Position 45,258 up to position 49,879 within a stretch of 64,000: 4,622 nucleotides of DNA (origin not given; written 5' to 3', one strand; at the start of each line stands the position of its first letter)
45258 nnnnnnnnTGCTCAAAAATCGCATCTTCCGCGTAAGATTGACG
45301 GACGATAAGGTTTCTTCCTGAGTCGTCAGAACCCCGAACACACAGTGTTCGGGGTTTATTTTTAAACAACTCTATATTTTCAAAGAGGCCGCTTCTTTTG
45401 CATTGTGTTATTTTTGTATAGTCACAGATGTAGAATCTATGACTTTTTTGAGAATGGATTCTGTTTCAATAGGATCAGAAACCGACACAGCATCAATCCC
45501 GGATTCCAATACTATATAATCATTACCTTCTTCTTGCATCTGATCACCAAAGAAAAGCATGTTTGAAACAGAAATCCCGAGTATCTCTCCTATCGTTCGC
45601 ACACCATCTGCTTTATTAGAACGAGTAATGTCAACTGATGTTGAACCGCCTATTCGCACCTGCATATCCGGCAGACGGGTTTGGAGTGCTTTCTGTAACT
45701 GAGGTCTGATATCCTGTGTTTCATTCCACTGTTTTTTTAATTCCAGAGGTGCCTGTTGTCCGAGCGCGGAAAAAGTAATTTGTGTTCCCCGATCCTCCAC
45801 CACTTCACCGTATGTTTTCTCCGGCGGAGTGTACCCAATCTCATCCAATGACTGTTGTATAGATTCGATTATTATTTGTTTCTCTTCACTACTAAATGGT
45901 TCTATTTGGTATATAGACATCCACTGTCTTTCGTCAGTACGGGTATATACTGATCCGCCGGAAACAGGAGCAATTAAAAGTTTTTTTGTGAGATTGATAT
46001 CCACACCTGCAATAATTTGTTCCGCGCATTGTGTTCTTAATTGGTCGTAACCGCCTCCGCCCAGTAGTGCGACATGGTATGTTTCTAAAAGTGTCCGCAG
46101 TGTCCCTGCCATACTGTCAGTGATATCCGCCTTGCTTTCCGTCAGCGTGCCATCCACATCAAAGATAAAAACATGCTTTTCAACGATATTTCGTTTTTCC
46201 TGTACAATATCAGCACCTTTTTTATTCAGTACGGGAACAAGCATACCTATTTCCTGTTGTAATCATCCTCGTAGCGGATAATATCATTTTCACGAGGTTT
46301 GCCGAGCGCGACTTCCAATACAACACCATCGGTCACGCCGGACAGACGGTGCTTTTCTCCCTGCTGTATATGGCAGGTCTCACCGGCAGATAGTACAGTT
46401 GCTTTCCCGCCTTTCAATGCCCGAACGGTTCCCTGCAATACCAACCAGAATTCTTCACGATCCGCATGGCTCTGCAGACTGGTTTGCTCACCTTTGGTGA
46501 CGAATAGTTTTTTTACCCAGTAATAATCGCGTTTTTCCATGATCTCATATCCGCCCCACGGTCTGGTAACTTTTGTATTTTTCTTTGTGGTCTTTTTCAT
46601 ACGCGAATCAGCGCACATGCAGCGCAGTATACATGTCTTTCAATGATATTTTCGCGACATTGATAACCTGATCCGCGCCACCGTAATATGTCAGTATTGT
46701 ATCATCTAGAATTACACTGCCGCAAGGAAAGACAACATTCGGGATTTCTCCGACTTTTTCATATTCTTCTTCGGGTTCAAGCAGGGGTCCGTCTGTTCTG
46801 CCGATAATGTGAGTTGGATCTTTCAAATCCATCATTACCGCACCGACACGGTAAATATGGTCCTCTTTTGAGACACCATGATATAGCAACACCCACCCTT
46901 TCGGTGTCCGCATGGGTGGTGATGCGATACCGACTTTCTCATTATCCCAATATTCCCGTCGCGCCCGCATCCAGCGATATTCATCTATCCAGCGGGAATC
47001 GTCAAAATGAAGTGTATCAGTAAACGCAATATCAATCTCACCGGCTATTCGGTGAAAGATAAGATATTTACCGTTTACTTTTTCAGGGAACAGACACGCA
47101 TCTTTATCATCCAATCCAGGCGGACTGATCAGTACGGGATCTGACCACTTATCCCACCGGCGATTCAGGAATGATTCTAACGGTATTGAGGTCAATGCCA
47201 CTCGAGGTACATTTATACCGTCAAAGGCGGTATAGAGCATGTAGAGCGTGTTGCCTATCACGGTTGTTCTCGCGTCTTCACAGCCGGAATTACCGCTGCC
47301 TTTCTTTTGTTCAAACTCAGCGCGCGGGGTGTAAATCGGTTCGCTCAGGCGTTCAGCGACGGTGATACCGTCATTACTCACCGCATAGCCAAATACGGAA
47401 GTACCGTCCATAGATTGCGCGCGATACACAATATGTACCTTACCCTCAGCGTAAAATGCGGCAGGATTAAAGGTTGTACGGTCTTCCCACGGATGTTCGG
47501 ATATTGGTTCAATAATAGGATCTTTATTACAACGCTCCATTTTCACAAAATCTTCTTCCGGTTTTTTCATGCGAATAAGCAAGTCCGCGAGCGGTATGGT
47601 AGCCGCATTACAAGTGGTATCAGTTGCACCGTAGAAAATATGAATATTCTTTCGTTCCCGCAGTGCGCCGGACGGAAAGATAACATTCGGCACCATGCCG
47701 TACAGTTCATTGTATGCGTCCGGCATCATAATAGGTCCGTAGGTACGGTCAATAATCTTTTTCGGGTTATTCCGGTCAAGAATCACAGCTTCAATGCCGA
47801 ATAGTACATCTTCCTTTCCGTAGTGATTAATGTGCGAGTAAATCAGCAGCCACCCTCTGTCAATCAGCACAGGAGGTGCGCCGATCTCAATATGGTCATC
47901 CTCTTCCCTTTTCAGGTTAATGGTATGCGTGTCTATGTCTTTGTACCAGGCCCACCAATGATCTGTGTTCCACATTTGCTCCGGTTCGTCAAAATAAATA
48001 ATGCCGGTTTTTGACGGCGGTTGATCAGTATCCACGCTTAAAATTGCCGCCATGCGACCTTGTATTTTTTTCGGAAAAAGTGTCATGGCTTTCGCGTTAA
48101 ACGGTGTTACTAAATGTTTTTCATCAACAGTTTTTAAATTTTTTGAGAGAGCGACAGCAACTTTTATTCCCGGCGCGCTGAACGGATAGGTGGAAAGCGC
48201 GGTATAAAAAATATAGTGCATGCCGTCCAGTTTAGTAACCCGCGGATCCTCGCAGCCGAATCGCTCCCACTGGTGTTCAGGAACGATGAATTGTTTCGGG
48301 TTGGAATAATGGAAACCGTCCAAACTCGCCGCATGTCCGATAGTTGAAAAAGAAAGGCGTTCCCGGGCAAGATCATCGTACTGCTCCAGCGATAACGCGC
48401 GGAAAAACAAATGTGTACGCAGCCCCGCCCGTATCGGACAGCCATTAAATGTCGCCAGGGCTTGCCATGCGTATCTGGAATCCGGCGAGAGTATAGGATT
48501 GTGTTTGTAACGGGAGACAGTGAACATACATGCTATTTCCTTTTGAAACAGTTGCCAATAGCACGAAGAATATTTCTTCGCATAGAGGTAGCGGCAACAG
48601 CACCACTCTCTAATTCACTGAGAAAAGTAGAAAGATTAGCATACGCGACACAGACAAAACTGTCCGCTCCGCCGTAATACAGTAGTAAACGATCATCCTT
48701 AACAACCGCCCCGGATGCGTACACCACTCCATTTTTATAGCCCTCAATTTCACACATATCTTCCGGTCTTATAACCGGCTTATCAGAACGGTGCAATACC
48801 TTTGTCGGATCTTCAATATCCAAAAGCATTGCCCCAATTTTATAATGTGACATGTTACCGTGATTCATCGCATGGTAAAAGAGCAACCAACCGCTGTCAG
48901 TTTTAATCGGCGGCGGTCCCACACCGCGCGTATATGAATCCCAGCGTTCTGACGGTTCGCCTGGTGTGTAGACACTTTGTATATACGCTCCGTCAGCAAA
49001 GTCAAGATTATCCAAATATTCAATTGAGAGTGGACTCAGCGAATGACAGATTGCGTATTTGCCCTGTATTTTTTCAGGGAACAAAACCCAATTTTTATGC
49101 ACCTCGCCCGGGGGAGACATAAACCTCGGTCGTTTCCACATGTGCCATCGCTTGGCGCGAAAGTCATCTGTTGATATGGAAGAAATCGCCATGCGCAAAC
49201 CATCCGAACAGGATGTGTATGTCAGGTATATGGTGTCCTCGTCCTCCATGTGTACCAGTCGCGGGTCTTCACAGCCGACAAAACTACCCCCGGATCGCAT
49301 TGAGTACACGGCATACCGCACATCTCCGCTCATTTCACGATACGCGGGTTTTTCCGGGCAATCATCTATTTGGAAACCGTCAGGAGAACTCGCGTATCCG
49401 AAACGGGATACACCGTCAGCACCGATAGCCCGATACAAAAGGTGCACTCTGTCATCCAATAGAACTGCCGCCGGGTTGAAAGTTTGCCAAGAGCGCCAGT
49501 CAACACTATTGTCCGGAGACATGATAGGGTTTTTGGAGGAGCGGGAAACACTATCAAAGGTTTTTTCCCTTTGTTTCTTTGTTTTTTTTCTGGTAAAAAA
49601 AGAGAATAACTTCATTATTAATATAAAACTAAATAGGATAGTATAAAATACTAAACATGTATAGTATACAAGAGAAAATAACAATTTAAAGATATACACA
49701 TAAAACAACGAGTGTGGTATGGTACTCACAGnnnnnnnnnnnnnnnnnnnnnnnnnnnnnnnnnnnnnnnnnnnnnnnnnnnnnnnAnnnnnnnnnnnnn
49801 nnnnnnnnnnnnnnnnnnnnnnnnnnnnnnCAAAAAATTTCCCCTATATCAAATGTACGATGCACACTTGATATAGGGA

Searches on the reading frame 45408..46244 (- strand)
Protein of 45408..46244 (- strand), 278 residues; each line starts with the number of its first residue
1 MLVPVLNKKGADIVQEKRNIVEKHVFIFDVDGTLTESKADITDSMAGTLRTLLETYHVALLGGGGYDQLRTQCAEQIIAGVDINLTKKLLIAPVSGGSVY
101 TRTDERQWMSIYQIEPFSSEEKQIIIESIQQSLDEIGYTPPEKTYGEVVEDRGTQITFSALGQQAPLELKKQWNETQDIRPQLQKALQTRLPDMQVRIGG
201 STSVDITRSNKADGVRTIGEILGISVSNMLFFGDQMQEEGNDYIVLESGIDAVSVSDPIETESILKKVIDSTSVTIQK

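Call 36: search_protein_families(library=pfam, proteins=[window:45408-46244:-], max_evalue=0.001)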
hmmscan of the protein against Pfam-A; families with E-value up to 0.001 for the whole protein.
window:45408-46244:- (278 aa): 3 families
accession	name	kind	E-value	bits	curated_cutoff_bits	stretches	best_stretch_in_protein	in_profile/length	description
PF03332.19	PMM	-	1.2e-09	38.8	22.4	1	47-269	3-219/221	Eukaryotic phosphomannomutase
PF08282.18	Hydrolase_3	-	1.4e-06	28.7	20.9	1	27-236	2-213/255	haloacid dehalogenase-like hydrolase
PF00702.32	Hydrolase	-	0.00029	21.7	26.4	0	25-170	3-111/191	haloacid dehalogenase-like hydrolase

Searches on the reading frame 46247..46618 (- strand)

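Call 46: search_protein_families(library=pfam, proteins=[window:46247-46618:-], max_evalue=0.001)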
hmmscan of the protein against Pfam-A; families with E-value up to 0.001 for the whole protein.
window:46247-46618:- (123 aa): 2 families
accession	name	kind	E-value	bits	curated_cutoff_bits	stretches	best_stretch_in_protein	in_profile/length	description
PF01050.24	MannoseP_isomer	-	1.3e-20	74.2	23.6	1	9-118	4-116/116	Mannose-6-phosphate isomerase C-terminal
PF07883.17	Cupin_2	-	7.3e-09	35.7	27.2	1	41-98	6-62/70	Cupin domain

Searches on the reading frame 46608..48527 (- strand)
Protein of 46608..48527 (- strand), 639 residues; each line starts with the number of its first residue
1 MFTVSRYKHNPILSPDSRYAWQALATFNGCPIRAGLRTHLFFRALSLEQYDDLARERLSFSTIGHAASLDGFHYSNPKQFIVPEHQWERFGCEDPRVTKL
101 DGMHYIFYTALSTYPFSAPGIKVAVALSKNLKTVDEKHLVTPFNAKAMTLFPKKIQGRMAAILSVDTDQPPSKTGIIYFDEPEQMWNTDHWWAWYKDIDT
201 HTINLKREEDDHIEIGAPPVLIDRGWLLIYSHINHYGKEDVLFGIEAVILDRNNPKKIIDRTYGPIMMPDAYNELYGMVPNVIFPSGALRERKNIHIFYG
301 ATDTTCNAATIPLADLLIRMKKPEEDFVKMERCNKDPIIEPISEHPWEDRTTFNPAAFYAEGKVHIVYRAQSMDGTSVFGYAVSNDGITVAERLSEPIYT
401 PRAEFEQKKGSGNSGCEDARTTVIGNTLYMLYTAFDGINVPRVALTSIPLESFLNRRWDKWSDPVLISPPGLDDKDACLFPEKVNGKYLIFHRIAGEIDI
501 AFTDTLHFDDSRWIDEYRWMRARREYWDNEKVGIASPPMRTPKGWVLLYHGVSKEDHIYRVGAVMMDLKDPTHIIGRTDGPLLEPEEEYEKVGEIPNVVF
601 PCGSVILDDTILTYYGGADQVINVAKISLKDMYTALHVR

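Call 36: search_protein_families(library=pfam, proteins=[window:46608-48527:-], max_evalue=0.001)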
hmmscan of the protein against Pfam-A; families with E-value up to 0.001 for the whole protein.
window:46608-48527:- (639 aa): 1 family
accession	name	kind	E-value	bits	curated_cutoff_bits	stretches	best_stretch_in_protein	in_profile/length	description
PF04041.19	Glyco_hydro_130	-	3.8e-91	305.8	26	2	345-632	28-314/320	beta-1,4-mannooligosaccharide phosphorylase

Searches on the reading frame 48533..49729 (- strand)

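Call 36: search_protein_families(library=pfam, proteins=[window:48533-49729:-], max_evalue=0.001)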
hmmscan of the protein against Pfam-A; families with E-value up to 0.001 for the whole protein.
window:48533-49729:- (398 aa): 1 family
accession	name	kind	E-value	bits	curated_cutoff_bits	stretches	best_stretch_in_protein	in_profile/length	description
PF04041.19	Glyco_hydro_130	-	3.6e-38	131.7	26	1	53-367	3-312/320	beta-1,4-mannooligosaccharide phosphorylase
